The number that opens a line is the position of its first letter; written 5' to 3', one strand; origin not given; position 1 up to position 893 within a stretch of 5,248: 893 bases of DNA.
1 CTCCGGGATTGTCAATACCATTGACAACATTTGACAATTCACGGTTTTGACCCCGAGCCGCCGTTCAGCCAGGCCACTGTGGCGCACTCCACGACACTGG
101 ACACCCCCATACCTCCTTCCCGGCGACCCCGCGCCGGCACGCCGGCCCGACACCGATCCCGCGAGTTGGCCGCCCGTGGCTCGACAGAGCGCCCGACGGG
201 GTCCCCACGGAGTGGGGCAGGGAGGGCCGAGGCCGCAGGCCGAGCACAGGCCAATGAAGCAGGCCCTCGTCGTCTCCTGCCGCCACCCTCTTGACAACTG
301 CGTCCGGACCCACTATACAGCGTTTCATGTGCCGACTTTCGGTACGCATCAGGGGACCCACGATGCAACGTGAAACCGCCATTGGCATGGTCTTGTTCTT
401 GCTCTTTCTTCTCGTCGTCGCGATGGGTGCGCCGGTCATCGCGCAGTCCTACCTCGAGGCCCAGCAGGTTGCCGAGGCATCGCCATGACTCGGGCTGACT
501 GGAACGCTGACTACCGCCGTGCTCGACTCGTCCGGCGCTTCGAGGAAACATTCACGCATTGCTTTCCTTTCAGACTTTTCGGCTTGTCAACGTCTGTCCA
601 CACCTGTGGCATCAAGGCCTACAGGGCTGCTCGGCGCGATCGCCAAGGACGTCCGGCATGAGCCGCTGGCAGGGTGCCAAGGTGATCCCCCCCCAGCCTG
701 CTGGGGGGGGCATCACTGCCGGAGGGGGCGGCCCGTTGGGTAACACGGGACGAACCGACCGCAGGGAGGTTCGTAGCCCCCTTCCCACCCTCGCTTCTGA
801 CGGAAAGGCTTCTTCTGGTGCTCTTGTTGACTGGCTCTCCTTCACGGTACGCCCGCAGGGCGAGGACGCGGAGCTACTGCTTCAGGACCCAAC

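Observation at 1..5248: Complete, unusually small circular inovirus genome (5172 nt) with the full Ff gene order but no secretin, regulator or integrase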

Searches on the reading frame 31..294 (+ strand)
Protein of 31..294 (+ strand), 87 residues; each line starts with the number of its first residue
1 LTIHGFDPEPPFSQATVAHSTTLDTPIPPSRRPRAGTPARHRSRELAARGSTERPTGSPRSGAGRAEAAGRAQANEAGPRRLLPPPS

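Call 4: search_protein_families(library=pfam, proteins=[window:31-294:+], max_evalue=0.1)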
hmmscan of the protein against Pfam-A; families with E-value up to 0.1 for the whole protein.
window:31-294:+ (87 aa): 0 families

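Call 5: search_protein_families(library=phrogs, proteins=[window:31-294:+], max_evalue=0.1)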
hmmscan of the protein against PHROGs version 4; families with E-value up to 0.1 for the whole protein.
window:31-294:+ (87 aa): 0 families

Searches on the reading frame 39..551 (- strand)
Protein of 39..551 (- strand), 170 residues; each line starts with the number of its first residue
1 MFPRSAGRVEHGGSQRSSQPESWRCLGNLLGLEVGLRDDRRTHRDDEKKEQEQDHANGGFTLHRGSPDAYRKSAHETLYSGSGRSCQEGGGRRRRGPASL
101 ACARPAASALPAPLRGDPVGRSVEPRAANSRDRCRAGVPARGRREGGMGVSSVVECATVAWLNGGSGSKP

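Call 33: search_protein_families(library=pfam, proteins=[window:39-551:-], max_evalue=1)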
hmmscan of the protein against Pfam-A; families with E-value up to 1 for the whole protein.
window:39-551:- (170 aa): 1 family
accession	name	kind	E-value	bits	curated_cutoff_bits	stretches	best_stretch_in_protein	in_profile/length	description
PF07172.16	GRP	-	0.019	16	30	1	34-96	23-69/90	Glycine rich protein family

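Call 34: search_protein_families(library=phrogs, proteins=[window:39-551:-], max_evalue=1)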
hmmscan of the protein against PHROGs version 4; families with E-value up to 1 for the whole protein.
window:39-551:- (170 aa): 0 families

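Call 87: find_encoding_contigs(protein=window:39-551:-, flank=6000, max_places=10)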
Protein window:39-551:- (170 aa): 2 contigs read that carry it; 1 place shown.
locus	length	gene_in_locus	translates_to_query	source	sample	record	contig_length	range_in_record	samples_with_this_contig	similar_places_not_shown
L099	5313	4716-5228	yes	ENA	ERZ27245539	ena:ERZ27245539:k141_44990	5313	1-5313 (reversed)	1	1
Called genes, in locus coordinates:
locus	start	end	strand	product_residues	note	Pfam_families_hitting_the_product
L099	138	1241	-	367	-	PF05707:Zot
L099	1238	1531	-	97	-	PF10734:DUF2523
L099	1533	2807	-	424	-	-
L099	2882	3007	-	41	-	PF05356:Phage_Coat_B (weak)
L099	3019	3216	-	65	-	-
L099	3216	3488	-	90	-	PF02303:Phage_DNA_bind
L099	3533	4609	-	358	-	PF02486:Rep_trans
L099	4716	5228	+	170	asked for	-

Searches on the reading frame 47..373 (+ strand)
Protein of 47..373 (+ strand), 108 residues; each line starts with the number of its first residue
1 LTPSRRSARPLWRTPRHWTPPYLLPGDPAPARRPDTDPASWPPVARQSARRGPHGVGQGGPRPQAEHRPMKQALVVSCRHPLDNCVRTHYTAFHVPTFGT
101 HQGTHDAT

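Call 33: search_protein_families(library=pfam, proteins=[window:47-373:+], max_evalue=1)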
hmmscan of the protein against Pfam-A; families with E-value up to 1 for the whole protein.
window:47-373:+ (108 aa): 0 families

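Call 34: search_protein_families(library=phrogs, proteins=[window:47-373:+], max_evalue=1)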
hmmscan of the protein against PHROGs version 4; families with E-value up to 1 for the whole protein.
window:47-373:+ (108 aa): 0 families
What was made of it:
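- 39..289 (-): The 3' remnant of a DUF3653-like minus-strand ORF. Gene callers fuse it, through the antisense of orf41/orf58, into a 170-aa ORF (39-551) that is probably not a gene. It has no family hit (calls 33, 34).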

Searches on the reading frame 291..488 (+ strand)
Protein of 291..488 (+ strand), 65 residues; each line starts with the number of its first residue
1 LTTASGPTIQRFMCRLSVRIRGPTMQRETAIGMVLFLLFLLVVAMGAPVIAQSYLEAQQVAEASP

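Call 4: search_protein_families(library=pfam, proteins=[window:291-488:+], max_evalue=0.1)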
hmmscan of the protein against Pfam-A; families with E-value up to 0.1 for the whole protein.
window:291-488:+ (65 aa): 1 family
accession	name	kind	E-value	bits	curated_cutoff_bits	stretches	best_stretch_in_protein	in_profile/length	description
PF12911.12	OppC_N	-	0.024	15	23.9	1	31-60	17-46/53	N-terminal TM domain of oligopeptide transport permease C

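Call 5: search_protein_families(library=phrogs, proteins=[window:291-488:+], max_evalue=0.1)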
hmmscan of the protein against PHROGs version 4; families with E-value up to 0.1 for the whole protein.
window:291-488:+ (65 aa): 1 family
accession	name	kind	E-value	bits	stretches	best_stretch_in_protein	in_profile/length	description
phrog_14031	-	unknown function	0.032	15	1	31-61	9-40/67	-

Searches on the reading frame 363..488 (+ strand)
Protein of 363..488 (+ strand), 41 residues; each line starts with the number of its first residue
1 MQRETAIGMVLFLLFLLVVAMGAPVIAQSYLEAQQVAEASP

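Call 33: search_protein_families(library=pfam, proteins=[window:363-488:+], max_evalue=1)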
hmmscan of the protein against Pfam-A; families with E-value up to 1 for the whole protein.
window:363-488:+ (41 aa): 2 families
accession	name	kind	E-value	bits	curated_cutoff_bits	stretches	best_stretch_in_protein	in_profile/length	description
PF12911.12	OppC_N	-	0.0076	16.5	23.9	1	7-36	18-46/53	N-terminal TM domain of oligopeptide transport permease C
PF11003.13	DUF2842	-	0.056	14.2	25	1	6-35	3-32/61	Protein of unknown function (DUF2842)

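Call 34: search_protein_families(library=phrogs, proteins=[window:363-488:+], max_evalue=1)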
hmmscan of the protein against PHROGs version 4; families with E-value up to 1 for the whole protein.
window:363-488:+ (41 aa): 1 family
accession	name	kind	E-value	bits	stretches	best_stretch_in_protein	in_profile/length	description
phrog_14031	-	unknown function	0.0097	16.6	1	7-37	9-40/67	-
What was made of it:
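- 363..488 (+): orf41, a conserved 41-aa single-pass membrane protein. Possible pVII/pIX-like minor coat protein. Function unknown (phrog_14031, E=0.01, call 34).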

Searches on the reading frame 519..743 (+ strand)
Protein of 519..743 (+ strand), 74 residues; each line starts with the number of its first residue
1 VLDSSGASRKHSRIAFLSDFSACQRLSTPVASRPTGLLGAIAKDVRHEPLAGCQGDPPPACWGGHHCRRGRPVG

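Call 77: search_protein_families(library=pfam, alignment_id=A4, max_evalue=0.01)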
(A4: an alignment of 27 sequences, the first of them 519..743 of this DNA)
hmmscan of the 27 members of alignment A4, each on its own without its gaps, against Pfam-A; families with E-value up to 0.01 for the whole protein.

A. member 1, window:519-743:+ (74 aa): 0 families

B. families by the number of members that match (of 27 scanned): 0 families
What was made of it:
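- No other ORF has a family hit (calls 33, 34, 77).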
